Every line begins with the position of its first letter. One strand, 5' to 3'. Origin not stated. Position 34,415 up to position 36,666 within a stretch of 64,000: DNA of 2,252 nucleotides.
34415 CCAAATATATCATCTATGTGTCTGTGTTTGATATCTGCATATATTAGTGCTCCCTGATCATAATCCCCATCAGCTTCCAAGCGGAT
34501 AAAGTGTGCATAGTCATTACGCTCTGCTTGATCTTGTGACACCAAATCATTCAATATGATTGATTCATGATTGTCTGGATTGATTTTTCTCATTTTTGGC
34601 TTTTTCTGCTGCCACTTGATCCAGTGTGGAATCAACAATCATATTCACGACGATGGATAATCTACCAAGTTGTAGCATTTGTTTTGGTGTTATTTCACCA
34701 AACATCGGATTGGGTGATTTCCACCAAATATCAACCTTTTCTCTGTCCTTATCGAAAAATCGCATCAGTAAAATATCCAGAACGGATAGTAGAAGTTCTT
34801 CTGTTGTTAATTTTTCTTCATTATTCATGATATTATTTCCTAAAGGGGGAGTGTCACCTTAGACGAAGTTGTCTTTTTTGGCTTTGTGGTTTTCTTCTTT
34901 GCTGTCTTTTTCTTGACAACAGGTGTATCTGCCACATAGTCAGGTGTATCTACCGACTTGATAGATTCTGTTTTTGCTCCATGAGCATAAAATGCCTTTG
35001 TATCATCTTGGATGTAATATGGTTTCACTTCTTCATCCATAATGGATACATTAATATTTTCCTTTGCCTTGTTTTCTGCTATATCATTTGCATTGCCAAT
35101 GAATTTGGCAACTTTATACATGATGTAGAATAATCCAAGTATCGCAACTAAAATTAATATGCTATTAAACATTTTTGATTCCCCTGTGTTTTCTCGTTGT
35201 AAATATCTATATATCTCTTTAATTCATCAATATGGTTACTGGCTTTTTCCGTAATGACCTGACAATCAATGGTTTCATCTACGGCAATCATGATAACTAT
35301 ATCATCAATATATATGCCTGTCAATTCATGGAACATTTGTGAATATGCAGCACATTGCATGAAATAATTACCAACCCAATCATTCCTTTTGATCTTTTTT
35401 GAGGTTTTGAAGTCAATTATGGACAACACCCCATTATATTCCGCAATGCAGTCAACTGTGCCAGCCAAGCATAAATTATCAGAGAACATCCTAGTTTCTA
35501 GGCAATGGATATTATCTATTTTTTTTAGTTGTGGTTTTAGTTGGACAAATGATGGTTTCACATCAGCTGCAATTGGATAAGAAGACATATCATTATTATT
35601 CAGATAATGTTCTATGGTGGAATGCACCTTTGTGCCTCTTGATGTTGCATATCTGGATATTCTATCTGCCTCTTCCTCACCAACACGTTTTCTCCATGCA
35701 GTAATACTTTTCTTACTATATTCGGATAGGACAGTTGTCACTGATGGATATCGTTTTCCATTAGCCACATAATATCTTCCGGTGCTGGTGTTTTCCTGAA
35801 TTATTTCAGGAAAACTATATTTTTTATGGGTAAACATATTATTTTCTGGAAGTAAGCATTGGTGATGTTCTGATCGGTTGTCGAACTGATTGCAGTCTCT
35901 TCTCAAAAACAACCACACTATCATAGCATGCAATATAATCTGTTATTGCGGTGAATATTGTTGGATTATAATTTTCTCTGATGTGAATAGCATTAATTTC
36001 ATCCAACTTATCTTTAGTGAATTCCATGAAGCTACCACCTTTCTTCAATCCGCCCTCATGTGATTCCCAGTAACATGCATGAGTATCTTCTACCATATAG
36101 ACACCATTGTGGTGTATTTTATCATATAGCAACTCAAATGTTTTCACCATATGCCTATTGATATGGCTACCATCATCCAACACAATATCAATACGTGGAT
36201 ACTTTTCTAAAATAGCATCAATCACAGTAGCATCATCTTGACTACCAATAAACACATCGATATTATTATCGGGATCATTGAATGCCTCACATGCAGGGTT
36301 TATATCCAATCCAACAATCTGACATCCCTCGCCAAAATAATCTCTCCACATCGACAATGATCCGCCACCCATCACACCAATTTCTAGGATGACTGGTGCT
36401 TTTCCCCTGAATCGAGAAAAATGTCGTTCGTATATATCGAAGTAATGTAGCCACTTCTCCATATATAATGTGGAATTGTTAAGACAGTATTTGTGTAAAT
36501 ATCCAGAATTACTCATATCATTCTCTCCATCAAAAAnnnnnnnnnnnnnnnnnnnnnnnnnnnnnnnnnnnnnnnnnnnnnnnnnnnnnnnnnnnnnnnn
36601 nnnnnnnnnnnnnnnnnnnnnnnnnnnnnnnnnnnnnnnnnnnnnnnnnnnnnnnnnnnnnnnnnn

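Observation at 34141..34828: Possible phage-borne DUF2384 (ParS/MbcA-type antitoxin) homologue with an overlapping downstream ORF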

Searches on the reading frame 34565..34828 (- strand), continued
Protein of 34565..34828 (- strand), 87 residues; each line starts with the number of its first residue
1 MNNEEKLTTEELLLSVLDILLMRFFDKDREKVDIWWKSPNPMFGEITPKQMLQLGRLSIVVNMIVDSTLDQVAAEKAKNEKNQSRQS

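Call 48: find_encoding_contigs(protein=P0028, flank=4000, max_places=4)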
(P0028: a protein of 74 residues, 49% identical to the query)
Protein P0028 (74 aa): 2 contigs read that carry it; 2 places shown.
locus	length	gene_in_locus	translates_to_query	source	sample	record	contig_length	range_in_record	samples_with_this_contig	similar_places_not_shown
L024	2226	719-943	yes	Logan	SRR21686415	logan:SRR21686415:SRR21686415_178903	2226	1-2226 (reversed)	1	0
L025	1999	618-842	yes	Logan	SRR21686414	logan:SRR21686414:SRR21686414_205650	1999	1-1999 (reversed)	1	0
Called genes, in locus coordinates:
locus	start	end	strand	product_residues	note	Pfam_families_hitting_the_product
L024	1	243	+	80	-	?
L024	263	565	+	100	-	-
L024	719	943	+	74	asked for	PF09722:Xre_MbcA_ParS_C (weak)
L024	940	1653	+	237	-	PF00149:Metallophos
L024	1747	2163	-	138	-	-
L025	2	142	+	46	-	?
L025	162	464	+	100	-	-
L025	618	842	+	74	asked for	PF09722:Xre_MbcA_ParS_C (weak)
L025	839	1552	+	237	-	PF00149:Metallophos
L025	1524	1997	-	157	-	?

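Call 54: find_encoding_contigs(protein=P0153, flank=2500, max_places=3)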
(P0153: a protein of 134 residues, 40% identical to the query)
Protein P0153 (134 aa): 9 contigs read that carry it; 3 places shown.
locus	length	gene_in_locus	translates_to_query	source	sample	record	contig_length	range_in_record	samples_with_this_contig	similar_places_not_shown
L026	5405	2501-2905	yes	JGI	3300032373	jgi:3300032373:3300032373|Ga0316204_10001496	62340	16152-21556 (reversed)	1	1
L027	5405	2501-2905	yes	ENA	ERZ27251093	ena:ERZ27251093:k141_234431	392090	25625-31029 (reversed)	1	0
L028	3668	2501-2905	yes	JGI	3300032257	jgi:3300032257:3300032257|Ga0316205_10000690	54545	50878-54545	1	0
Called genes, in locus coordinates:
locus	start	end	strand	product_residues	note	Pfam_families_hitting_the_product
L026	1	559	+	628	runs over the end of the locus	PF03979:Sigma70_r1_1, PF00140:Sigma70_r1_2, PF04546:Sigma70_ner, PF04542:Sigma70_r2, PF04539:Sigma70_r3, PF04545:Sigma70_r4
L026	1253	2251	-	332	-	PF18735:HEPN_RiboL-PSP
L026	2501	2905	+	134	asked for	PF09722:Xre_MbcA_ParS_C (faint)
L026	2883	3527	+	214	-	-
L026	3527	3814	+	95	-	-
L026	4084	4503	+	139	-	-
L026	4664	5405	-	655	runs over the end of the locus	PF00128:Alpha-amylase, PF14701:hDGE_amylase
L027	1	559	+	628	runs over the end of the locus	PF03979:Sigma70_r1_1, PF00140:Sigma70_r1_2, PF04546:Sigma70_ner, PF04542:Sigma70_r2, PF04539:Sigma70_r3, PF04545:Sigma70_r4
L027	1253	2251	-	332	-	PF18735:HEPN_RiboL-PSP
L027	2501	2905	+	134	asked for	PF09722:Xre_MbcA_ParS_C (faint)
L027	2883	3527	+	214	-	-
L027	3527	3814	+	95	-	-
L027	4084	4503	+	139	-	-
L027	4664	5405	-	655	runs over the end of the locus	PF00128:Alpha-amylase, PF14701:hDGE_amylase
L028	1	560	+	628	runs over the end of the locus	PF03979:Sigma70_r1_1, PF00140:Sigma70_r1_2, PF04546:Sigma70_ner, PF04542:Sigma70_r2, PF04539:Sigma70_r3, PF04545:Sigma70_r4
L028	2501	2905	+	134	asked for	PF09722:Xre_MbcA_ParS_C (faint)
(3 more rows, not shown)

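Call 55: search_protein_families(library=pfam, proteins=[L026:2883-3527:+, L011:4284-4547:+, L011:3421-4008:+, L022:664-1005:+, L022:227-472:+, L024:940-1653:+, L024:263-565:+, L023:3157-4128:+, L023:2728-3153:+], max_evalue=0.1)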
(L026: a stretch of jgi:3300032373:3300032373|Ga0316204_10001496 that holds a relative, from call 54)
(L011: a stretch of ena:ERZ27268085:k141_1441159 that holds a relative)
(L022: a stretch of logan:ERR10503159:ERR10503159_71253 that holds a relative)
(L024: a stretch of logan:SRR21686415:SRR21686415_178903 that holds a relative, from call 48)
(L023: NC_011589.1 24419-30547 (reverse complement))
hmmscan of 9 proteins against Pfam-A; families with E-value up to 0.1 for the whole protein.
L026:2883-3527:+ (214 aa): 0 families

L011:4284-4547:+ (87 aa): 0 families

L011:3421-4008:+ (195 aa): 0 families

L022:664-1005:+ (113 aa): 3 families
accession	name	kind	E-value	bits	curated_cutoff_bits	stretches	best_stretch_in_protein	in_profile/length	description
PF16795.10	Phage_integr_3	-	0.0079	16.6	27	1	9-73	62-120/161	Archaeal phage integrase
PF13151.12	DUF3990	-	0.057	13.5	32.2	1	17-58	25-66/152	Protein of unknown function (DUF3990)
PF24209.2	DUF7431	-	0.081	12.9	27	1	8-88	89-169/278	Domain of unknown function (DUF7431)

L022:227-472:+ (81 aa): 0 families

L024:940-1653:+ (237 aa): 2 families
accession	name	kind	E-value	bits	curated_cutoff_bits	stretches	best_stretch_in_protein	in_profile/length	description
PF00149.33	Metallophos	-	4.7e-12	47.2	21.5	1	1-213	1-190/191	Calcineurin-like phosphoesterase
PF12850.12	Metallophos_2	-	0.0053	17.2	27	0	71-226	49-130/154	Calcineurin-like phosphoesterase superfamily domain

L024:263-565:+ (100 aa): 0 families

L023:3157-4128:+ (323 aa): 1 family
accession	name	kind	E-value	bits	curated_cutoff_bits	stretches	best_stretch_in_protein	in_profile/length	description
PF08808.17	RES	-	1.3e-12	48.5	23.2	1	83-277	3-137/157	RES domain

L023:2728-3153:+ (141 aa): 1 family
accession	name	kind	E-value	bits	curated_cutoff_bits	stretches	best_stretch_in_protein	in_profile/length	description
PF09722.15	Xre_MbcA_ParS_C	-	0.00018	21.9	24.5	1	89-120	3-33/51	Antitoxin Xre/MbcA/ParS C-terminal toxin-binding domain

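Call 69: search_dna_similar(query=P0026, collection=phages, mode=protein, max_evalue=0.01, max_rows=40)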
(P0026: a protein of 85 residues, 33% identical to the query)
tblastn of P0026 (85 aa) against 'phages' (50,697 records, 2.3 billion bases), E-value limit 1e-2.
Records with a match: 2; places in all: 2; records where one place covers at least 80% of the query: 0.
Best place of each record, by identity: <60% 2.
By first word of the organism name: Stenotrophomonas 2.
By host as written in the record: - 1; Stenotrophomonas maltophilia 1.
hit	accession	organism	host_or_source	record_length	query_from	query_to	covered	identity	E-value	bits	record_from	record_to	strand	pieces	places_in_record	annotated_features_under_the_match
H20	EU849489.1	Stenotrophomonas phage S1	-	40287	8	68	72%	55.7%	1e-15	75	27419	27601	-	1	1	gp26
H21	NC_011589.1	Stenotrophomonas phage S1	Stenotrophomonas maltophilia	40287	8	68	72%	55.7%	1e-15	75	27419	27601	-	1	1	hypothetical protein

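Call 72: search_solved_structures(query=L026:2883-3527:+, max_evalue=1)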
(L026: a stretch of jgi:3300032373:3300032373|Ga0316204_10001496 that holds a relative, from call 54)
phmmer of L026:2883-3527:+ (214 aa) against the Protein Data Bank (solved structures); distinct sequences matched with E-value up to 1: 8.
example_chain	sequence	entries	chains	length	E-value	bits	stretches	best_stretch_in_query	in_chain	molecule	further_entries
9o0h_B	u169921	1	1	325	0.051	16.8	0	77-106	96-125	Transcription factor ETV6,Non-receptor tyrosine-protein kinase TNK1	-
5l0p_A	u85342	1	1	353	0.051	16.8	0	77-106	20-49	Transcription factor ETV6, Transcription factor ETV6, Transcription factor ETV6, Ferric up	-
7d08_G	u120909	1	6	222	0.1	15.8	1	36-156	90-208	MCE family protein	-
6z5u_E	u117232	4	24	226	0.11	15.8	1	36-156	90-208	MCE family protein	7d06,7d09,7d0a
9e4q_A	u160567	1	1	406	0.12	15.6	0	77-106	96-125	Transcription factor ETV6,DARPin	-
7n2b_A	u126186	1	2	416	0.13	15.5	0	77-106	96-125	Transcription factor ETV6,Transcription factor ETV6,Transcription factor ETV6,3TEL-rigid-D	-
7rja_A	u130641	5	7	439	0.49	13.6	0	30-105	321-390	Ubiquinol--cytochrome-c reductase subunit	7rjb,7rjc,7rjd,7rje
9cpl_A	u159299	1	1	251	0.54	13.5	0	77-106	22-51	2TEL/Non-receptor tyrosine-protein kinase TNK1 fusion protein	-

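Call 73: find_encoding_contigs(protein=P0130, flank=2500, max_places=2)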
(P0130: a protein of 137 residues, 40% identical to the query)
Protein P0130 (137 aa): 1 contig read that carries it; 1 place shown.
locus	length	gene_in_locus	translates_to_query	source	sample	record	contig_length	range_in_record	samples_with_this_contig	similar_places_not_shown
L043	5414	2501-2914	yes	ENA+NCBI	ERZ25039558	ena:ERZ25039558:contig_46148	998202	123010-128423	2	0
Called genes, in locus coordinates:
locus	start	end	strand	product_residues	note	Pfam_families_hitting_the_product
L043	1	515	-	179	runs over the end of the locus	PF02627:CMD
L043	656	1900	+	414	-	-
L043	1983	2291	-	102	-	-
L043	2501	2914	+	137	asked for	PF09722:Xre_MbcA_ParS_C (weak)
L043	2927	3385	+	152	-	-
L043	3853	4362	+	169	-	-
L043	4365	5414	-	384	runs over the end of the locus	-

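Call 74: find_encoding_contigs(protein=P0180, flank=2500, max_places=2)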
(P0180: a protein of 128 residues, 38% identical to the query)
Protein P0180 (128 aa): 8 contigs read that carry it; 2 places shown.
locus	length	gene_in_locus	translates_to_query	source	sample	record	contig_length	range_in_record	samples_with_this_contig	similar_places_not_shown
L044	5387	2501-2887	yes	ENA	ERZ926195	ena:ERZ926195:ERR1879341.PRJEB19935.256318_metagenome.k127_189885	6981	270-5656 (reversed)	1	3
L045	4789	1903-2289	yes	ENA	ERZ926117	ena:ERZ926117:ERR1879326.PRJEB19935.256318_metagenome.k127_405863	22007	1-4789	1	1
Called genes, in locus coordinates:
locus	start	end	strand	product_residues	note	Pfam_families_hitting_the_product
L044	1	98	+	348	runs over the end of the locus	-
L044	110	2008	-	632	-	PF13606:Ank_3 (faint), PF12796:Ank_2, PF13637:Ank_4, PF13857:Ank_5, PF00023:Ank (weak)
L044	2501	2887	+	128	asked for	PF09722:Xre_MbcA_ParS_C (weak)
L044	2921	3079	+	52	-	-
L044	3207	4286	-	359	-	PF00023:Ank (faint), PF13606:Ank_3 (faint), PF13857:Ank_5 (faint), PF12796:Ank_2, PF13637:Ank_4 (weak), PF12796:Ank_2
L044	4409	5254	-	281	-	-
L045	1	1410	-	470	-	?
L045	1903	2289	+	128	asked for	PF09722:Xre_MbcA_ParS_C (weak)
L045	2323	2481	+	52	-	-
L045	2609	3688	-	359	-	PF00023:Ank (faint), PF13606:Ank_3 (faint), PF13857:Ank_5 (faint), PF12796:Ank_2, PF13637:Ank_4 (weak), PF12796:Ank_2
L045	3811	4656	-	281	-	-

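Call 77: search_protein_families(library=phrogs, alignment_id=A1, max_evalue=0.001)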
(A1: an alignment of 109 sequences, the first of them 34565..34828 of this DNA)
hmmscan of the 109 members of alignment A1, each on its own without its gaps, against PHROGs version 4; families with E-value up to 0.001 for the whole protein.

A. member 1, window:34565-34828:- (87 aa): 0 families

B. families by the number of members that match (of 109 scanned): 2 families
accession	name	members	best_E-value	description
phrog_722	-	1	1.4e-08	-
phrog_341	-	1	0.00096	major tail protein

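Call 81: search_protein_families(library=pfam, proteins=[L043:2927-3385:+], max_evalue=0.1)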
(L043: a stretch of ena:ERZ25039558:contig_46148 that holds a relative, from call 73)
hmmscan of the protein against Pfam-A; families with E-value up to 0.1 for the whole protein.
L043:2927-3385:+ (152 aa): 0 families

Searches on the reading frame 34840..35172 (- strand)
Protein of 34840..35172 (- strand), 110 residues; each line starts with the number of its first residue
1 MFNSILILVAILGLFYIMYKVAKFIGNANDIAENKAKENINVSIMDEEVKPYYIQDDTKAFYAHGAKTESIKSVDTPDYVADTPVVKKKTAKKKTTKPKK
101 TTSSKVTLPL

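Call 3: search_protein_families(library=pfam, proteins=[window:34840-35172:-], max_evalue=1)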
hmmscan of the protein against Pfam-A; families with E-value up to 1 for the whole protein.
window:34840-35172:- (110 aa): 1 family
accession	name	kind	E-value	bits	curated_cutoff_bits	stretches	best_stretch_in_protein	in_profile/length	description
PF06837.17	Fijivirus_P9-2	-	0.025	14.7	27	1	5-76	96-164/178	Fijivirus P9-2 protein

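Call 4: search_protein_families(library=phrogs, proteins=[window:34840-35172:-], max_evalue=0.01)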
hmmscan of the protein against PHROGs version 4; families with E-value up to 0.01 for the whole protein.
window:34840-35172:- (110 aa): 0 families

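Call 12: search_protein_families(library=ncbifam, proteins=[window:34840-35172:-], max_evalue=1)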
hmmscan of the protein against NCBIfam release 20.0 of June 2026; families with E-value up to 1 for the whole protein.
window:34840-35172:- (110 aa): 2 families
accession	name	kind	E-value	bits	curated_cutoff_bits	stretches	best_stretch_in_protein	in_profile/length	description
TIGR04159.2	methbact_MbnB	equivalog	0.031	13.8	325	1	15-91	51-119/261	methanobactin biosynthesis protein MbnB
TIGR00888.1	guaA_Nterm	equivalog_domain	0.046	13.1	172.15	1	9-71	71-133/188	glutamine-hydrolyzing GMP synthase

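Call 13: search_protein_families(library=padloc, proteins=[window:34840-35172:-], max_evalue=1)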
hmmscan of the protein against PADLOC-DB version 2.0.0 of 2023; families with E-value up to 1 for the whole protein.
window:34840-35172:- (110 aa): 1 family
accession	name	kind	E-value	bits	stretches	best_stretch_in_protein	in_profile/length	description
PDLC03942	RmrT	-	0.0015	16.1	1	32-104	158-230/238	-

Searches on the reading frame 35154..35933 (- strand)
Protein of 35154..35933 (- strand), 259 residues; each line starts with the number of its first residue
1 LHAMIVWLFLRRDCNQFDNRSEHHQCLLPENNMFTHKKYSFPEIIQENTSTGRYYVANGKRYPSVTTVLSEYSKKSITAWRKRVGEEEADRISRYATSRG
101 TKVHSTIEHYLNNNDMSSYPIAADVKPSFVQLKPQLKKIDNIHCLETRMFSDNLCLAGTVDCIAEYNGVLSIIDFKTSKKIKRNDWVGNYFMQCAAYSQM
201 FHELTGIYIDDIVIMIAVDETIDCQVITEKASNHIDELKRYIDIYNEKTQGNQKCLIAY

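Call 3: search_protein_families(library=pfam, proteins=[window:35154-35933:-], max_evalue=1)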
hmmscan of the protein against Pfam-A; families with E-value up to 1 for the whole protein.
window:35154-35933:- (259 aa): 3 families
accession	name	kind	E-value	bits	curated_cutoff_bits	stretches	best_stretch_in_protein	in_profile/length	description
PF12705.13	PDDEXK_1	-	0.00021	21.8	22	1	152-204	121-172/247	PD-(D/E)XK nuclease superfamily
PF10926.14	DUF2800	-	0.019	14.6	21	1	156-194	118-155/368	Protein of unknown function (DUF2800)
PF19085.6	Choline_bind_2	-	0.041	14.6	27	0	182-193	3-14/38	Choline-binding repeat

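Call 4: search_protein_families(library=phrogs, proteins=[window:35154-35933:-], max_evalue=0.01)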
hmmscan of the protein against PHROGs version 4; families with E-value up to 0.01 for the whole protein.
window:35154-35933:- (259 aa): 9 families
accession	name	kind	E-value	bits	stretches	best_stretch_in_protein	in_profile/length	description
phrog_298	-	DNA, RNA and nucleotide metabolism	1.3e-70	239.1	1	29-250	30-267/293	exonuclease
phrog_1706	-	DNA, RNA and nucleotide metabolism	1.6e-10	41.9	1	60-249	43-221/293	CRISPR/Cas system associated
phrog_2139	-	DNA, RNA and nucleotide metabolism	1.4e-07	31.9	1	51-218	20-192/330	exonuclease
phrog_69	-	DNA, RNA and nucleotide metabolism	2.5e-07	31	1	93-216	117-262/501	exonuclease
phrog_466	-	DNA, RNA and nucleotide metabolism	8.6e-07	29.6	1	95-202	210-319/446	exonuclease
phrog_3953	-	DNA, RNA and nucleotide metabolism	2.9e-05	24.8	1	92-246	36-178/186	exonuclease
phrog_33176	-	unknown function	0.0015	18.3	1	155-215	241-300/380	-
phrog_434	-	DNA, RNA and nucleotide metabolism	0.0022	18.3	1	75-199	84-192/372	RecE-like recombination exonuclease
phrog_1227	-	DNA, RNA and nucleotide metabolism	0.0028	17.9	1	153-243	127-226/268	exonuclease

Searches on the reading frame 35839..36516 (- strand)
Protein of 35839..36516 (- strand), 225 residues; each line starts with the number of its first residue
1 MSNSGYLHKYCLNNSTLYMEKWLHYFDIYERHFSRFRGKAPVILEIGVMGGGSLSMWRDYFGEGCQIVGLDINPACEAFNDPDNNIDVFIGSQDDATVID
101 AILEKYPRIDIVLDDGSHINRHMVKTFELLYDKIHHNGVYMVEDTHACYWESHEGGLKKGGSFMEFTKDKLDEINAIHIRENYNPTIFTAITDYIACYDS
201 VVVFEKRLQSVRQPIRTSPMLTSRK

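Call 3: search_protein_families(library=pfam, proteins=[window:35839-36516:-], max_evalue=1)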
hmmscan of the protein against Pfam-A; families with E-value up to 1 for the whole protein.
window:35839-36516:- (225 aa): 1 family
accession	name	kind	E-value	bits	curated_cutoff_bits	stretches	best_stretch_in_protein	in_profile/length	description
PF13578.12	Methyltransf_24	-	0.0002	22.6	26.3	1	44-145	1-105/105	Methyltransferase domain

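Call 4: search_protein_families(library=phrogs, proteins=[window:35839-36516:-], max_evalue=0.01)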
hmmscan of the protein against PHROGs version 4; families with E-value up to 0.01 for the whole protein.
window:35839-36516:- (225 aa): 1 family
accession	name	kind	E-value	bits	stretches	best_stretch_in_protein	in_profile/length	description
phrog_21658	-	other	1.1e-20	75.4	1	25-153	20-156/226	methyltransferase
